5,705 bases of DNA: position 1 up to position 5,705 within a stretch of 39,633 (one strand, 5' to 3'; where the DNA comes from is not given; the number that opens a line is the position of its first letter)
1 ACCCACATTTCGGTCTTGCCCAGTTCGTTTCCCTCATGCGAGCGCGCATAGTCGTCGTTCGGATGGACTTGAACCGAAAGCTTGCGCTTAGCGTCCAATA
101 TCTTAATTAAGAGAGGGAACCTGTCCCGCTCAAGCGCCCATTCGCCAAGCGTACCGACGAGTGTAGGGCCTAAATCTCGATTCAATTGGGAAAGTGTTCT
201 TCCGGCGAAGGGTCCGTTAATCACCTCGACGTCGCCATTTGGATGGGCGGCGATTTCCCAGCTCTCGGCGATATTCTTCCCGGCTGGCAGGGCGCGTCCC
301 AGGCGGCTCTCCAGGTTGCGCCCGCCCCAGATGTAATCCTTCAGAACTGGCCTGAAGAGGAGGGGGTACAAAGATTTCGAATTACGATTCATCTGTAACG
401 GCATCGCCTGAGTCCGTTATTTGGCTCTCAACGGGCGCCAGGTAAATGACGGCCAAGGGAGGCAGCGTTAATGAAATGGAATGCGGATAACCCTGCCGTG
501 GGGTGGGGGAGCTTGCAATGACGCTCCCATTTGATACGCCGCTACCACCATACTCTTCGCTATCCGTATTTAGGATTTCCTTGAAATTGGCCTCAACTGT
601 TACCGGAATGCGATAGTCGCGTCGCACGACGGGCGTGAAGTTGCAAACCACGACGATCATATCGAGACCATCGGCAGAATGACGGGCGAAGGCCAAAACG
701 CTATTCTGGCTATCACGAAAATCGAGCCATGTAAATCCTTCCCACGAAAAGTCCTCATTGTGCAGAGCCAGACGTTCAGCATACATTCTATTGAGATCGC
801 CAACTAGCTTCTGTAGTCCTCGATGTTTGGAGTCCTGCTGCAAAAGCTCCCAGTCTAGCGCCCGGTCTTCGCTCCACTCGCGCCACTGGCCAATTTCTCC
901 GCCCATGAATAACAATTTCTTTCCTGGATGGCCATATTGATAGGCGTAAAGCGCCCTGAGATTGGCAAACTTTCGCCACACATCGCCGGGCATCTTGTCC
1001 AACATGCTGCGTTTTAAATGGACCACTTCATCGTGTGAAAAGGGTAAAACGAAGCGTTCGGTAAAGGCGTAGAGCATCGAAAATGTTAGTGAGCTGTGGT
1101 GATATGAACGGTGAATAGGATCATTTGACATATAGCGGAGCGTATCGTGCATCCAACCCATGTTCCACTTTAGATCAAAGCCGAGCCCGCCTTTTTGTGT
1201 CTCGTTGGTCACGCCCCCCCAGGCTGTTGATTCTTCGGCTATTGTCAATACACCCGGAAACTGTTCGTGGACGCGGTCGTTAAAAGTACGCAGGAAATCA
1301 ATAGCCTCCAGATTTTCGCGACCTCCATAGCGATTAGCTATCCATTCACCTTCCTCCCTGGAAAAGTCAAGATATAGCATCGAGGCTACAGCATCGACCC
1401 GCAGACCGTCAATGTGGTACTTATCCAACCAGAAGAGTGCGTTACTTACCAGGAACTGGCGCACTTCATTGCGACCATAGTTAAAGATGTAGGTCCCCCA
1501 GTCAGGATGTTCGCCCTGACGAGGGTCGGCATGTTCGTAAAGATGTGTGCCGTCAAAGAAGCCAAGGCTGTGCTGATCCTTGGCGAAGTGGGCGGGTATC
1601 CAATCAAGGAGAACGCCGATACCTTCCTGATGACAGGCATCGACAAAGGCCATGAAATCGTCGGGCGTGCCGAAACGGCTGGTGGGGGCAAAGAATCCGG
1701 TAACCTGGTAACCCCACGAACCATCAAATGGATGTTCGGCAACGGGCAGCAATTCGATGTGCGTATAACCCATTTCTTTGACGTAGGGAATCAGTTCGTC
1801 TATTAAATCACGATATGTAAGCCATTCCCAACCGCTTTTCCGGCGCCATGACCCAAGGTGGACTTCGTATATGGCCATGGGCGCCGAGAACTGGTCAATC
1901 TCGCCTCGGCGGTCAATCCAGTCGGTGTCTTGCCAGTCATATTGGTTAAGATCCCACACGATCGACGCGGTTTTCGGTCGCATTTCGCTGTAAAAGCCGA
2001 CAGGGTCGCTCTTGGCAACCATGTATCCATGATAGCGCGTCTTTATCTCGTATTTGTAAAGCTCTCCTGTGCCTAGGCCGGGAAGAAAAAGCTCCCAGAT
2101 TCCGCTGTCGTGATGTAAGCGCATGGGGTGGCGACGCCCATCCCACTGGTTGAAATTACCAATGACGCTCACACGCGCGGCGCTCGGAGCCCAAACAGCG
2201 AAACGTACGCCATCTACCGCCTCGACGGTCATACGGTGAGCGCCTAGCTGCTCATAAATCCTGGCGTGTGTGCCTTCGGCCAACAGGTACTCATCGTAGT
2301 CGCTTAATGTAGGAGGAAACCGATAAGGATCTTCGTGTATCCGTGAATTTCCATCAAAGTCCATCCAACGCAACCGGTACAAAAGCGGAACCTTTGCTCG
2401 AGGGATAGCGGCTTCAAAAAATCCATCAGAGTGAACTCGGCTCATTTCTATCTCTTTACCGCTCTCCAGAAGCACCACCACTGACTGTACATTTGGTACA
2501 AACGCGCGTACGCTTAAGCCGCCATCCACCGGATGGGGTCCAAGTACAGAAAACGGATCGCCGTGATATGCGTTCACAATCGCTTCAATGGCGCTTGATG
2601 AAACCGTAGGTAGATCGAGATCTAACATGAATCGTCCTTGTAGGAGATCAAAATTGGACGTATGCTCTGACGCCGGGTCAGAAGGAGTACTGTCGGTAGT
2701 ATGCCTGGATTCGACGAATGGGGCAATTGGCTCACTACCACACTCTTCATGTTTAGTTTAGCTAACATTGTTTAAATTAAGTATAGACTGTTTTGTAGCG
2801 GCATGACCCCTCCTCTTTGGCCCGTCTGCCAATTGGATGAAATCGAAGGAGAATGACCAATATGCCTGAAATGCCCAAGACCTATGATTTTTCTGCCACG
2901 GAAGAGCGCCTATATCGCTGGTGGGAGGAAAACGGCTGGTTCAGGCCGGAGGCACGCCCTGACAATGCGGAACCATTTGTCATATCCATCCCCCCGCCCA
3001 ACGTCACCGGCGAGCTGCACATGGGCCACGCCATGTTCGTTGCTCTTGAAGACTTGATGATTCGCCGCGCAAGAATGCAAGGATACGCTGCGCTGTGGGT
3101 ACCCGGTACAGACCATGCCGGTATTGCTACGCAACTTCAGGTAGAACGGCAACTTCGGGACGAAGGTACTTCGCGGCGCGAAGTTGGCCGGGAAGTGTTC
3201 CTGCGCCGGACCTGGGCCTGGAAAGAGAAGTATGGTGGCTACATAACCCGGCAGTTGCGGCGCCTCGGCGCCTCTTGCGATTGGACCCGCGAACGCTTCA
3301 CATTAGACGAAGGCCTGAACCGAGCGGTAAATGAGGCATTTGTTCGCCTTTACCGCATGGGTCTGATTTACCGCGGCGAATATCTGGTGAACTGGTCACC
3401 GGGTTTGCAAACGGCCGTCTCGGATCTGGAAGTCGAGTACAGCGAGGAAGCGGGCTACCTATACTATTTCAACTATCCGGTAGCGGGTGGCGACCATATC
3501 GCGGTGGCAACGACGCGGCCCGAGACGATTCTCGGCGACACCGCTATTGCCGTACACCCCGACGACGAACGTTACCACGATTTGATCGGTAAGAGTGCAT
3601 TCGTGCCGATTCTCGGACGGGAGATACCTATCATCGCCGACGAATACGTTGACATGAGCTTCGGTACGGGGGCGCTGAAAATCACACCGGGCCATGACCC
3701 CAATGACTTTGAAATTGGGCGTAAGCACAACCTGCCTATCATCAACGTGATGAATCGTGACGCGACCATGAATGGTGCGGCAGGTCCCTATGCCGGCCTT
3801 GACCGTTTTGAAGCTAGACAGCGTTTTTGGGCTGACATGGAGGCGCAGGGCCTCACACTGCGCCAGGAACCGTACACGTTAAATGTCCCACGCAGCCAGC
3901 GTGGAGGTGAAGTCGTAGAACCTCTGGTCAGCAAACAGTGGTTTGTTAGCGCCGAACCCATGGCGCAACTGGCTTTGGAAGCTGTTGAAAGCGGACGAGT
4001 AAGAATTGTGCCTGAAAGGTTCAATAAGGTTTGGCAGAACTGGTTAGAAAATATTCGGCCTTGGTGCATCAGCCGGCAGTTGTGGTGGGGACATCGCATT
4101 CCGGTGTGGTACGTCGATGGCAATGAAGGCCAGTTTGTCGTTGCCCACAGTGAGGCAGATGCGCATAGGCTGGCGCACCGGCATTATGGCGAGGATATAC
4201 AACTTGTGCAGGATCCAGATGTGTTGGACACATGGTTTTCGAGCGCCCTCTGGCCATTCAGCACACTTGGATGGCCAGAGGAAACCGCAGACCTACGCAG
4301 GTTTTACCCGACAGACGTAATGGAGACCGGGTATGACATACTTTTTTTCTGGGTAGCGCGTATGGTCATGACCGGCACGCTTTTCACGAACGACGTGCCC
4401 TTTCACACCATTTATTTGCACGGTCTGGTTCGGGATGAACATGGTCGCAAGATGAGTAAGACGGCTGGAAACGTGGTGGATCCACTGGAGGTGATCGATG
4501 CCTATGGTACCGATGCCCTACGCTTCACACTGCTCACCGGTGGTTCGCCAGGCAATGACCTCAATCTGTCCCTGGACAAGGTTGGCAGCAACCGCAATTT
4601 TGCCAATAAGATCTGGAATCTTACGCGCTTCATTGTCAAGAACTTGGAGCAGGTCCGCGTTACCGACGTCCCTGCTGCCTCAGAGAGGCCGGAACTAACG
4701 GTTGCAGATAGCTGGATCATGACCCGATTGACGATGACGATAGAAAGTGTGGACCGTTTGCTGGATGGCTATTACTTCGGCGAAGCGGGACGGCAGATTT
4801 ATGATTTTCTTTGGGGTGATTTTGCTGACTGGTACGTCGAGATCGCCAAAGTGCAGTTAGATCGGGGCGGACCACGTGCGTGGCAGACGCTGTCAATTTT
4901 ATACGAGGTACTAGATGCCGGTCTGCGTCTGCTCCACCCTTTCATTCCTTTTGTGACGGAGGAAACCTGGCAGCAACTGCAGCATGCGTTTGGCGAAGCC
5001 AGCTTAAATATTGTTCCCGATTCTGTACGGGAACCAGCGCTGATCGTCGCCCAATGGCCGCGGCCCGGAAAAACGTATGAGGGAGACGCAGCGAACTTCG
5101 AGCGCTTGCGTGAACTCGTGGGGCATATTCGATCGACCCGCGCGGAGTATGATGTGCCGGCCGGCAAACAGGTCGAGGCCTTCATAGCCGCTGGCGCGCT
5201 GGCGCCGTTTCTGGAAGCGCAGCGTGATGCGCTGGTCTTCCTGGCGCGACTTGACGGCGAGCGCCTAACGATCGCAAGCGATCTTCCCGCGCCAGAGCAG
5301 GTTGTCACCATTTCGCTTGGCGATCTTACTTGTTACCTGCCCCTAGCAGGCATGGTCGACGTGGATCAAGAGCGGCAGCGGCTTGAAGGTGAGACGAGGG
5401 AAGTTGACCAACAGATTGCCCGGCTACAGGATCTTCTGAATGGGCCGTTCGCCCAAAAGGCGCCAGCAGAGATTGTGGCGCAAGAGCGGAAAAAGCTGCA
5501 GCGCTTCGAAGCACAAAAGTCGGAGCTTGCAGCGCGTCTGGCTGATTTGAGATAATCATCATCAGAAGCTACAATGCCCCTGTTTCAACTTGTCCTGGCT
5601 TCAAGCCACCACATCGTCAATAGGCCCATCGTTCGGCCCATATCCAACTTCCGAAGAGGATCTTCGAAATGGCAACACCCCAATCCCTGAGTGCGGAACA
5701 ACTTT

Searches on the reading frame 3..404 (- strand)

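Call 88: search_protein_families(library=pfam, proteins=[window:3-404:-], max_evalue=0.0001)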
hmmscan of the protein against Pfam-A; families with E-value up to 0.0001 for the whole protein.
window:3-404:- (134 aa): 1 family
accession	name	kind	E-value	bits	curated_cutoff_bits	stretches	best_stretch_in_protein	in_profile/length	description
PF20511.4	PMI_typeI_cat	-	1.5e-16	61.3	22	1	18-121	5-108/143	Phosphomannose isomerase type I, catalytic domain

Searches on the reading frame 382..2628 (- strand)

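Call 66: search_protein_families(library=pfam, proteins=[window:382-2628:-], max_evalue=0.00001)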
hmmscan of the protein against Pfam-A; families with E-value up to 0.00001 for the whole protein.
window:382-2628:- (748 aa): 4 families
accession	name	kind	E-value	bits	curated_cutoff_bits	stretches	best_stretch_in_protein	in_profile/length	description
PF22019.2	GlgB_N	-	7.6e-32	109.7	27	1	12-102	3-94/94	alpha-1,4-glucan branching enzyme GlgB, N-terminal domain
PF02922.24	CBM_48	-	1e-29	103.1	22.4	1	127-209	1-81/83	Carbohydrate-binding module 48 (Isoamylase N-terminal domain)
PF02806.24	Alpha-amylase_C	-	1.5e-22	80.1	21.2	1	634-732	1-94/95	Alpha amylase, C-terminal all-beta domain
PF00128.31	Alpha-amylase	-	4.3e-19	69.5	22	2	278-352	23-96/446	Alpha amylase, catalytic domain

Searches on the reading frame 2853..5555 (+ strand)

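Call 66: search_protein_families(library=pfam, proteins=[window:2853-5555:+], max_evalue=0.00001)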
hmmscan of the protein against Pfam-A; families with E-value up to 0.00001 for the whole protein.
window:2853-5555:+ (900 aa): 5 families
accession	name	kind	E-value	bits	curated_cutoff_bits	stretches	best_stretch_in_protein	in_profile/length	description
PF00133.28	tRNA-synt_1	-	2.6e-143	478.2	22.7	1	20-573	2-414/414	tRNA synthetases class I (I, L, M and V)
PF08264.19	Anticodon_1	-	5.6e-32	111.1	25.1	1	619-777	1-147/148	Anticodon-binding domain of tRNA ligase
PF09334.17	tRNA-synt_1g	-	1.2e-22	80.7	20.1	1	519-591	314-387/391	tRNA synthetases class I (M)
PF10458.14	Val_tRNA-synt_C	-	9.4e-13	48.7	25.9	1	836-899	1-65/66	Valyl tRNA synthetase tRNA binding arm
PF13603.12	tRNA-synt_1_2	-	1.1e-12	48.2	25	1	246-303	86-143/185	Leucyl-tRNA synthetase, editing domain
